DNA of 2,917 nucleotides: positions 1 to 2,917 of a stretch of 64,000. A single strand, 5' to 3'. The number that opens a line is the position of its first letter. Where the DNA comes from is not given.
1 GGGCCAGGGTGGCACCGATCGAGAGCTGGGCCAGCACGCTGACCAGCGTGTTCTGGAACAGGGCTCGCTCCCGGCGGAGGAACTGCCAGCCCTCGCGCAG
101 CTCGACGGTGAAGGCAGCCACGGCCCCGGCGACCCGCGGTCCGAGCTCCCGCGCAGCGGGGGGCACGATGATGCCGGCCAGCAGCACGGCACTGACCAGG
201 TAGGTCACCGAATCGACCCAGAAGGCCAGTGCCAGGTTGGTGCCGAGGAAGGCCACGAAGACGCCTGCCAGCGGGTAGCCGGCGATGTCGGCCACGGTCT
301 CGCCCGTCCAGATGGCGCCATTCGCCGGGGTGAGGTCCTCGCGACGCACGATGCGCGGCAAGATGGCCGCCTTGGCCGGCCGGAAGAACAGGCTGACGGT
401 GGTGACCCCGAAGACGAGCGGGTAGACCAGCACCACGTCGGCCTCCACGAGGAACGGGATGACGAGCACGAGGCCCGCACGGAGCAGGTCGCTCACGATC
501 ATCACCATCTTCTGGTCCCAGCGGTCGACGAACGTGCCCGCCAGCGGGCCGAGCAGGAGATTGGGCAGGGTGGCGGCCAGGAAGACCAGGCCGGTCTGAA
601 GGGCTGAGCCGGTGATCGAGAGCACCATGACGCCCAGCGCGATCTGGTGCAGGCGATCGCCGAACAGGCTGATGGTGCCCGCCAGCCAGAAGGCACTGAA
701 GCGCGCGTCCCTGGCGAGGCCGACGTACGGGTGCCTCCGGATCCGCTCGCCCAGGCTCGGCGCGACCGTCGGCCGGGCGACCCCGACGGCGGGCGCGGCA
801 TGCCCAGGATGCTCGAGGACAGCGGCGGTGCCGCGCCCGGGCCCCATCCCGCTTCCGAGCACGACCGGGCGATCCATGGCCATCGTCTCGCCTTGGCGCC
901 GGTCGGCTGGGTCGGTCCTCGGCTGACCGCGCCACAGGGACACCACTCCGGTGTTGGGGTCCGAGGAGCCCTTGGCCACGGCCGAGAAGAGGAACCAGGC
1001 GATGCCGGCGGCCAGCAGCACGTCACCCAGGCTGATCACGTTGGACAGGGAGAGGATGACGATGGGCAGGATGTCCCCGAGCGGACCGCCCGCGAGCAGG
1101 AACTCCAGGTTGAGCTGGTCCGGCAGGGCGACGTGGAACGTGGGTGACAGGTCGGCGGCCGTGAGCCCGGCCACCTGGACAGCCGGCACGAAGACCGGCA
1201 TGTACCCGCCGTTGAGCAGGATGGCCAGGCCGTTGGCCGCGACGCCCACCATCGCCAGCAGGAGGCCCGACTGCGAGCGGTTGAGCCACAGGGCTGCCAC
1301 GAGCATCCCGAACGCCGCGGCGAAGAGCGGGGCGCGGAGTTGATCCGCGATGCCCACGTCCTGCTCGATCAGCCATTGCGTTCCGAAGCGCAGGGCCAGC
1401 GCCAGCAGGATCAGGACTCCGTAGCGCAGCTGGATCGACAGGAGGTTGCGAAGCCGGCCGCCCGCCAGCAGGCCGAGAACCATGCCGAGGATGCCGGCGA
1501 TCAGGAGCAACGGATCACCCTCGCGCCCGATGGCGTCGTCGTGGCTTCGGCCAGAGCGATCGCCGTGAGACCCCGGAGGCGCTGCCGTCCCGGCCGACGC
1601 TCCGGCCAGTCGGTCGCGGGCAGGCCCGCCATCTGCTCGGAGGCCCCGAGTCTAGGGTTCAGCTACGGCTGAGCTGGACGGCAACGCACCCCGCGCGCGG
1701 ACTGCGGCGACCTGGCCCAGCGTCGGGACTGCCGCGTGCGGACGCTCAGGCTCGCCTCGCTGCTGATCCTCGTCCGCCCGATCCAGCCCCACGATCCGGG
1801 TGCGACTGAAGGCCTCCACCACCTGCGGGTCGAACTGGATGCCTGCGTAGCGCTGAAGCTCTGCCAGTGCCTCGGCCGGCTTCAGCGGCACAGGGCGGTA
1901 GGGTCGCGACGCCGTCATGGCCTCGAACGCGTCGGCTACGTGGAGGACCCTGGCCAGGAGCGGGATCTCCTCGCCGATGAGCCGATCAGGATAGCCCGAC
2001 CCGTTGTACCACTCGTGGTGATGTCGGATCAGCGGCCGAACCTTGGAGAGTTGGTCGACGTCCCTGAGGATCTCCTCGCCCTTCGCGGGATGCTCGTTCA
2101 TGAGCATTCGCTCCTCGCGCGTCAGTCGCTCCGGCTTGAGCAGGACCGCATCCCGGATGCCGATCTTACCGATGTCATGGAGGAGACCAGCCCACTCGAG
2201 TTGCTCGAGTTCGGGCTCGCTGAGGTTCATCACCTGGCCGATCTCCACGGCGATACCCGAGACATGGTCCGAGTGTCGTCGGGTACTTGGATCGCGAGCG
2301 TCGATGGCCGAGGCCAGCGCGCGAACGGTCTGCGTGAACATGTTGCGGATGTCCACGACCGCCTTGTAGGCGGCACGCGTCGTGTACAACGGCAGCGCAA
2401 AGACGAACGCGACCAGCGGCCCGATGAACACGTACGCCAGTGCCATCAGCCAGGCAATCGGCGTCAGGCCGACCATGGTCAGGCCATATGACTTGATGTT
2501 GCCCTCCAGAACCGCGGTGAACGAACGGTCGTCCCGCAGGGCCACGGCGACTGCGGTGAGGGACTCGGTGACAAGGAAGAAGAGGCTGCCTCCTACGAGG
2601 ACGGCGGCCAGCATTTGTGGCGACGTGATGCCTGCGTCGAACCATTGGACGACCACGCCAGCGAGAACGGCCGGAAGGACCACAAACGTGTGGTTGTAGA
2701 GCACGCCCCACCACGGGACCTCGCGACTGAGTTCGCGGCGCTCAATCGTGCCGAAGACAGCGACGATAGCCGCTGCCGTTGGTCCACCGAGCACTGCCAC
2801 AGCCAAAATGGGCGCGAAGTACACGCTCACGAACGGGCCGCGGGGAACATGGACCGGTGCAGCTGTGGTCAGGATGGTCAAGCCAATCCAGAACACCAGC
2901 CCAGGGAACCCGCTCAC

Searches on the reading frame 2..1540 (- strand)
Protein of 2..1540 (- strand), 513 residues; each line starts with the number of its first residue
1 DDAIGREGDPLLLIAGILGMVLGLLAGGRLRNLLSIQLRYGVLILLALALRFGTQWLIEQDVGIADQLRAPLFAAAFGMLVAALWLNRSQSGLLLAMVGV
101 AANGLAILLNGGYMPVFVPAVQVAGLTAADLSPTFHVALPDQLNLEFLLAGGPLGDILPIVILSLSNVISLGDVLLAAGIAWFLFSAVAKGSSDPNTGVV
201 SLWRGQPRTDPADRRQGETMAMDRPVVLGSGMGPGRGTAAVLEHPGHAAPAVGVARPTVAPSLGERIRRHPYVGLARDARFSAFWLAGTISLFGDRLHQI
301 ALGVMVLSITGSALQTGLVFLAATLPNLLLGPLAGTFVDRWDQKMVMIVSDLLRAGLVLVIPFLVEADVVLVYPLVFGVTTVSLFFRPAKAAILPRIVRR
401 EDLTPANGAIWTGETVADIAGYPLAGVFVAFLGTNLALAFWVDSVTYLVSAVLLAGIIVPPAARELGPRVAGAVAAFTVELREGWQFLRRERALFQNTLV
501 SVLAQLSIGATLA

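Call 10: search_protein_families(library=pfam, proteins=[window:2-1540:-], max_evalue=0.01)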
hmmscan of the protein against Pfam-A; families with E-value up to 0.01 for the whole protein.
window:2-1540:- (513 aa): 3 families
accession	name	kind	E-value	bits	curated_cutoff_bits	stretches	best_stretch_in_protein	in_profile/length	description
PF17248.7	DUF5317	-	6.6e-24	85.1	25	1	36-184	2-150/151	Family of unknown function (DUF5317)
PF05977.19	MFS_3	-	2.8e-14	52.9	27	1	278-455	9-187/524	Transmembrane secretion effector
PF07690.21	MFS_1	-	2.3e-13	50.2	33.4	1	285-503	2-211/347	Major Facilitator Superfamily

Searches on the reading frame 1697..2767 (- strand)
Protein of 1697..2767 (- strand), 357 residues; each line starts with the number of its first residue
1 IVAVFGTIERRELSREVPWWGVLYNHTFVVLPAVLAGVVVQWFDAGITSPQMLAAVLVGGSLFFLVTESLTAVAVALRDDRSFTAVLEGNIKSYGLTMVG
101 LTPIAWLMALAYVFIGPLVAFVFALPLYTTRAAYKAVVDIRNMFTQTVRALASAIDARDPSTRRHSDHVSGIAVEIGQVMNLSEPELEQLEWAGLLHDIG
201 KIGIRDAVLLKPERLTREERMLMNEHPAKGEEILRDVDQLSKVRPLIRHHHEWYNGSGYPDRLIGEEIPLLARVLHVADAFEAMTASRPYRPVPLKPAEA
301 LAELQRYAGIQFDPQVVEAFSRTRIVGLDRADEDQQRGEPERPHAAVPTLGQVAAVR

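Call 10: search_protein_families(library=pfam, proteins=[window:1697-2767:-], max_evalue=0.01)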
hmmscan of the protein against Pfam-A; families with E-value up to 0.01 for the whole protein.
window:1697-2767:- (357 aa): 4 families
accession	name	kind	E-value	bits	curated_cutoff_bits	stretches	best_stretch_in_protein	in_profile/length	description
PF13487.12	HD_5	-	6.7e-42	143.5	27.2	1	151-316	3-170/170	HD domain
PF01966.28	HD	-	5e-21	75.6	22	1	164-284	3-116/116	HD domain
PF20972.2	MASE9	-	0.00011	22.6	24.3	1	22-129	89-190/203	MASE9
PF08668.18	HDOD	-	0.0003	20.8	22.9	1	162-217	95-148/196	HDOD domain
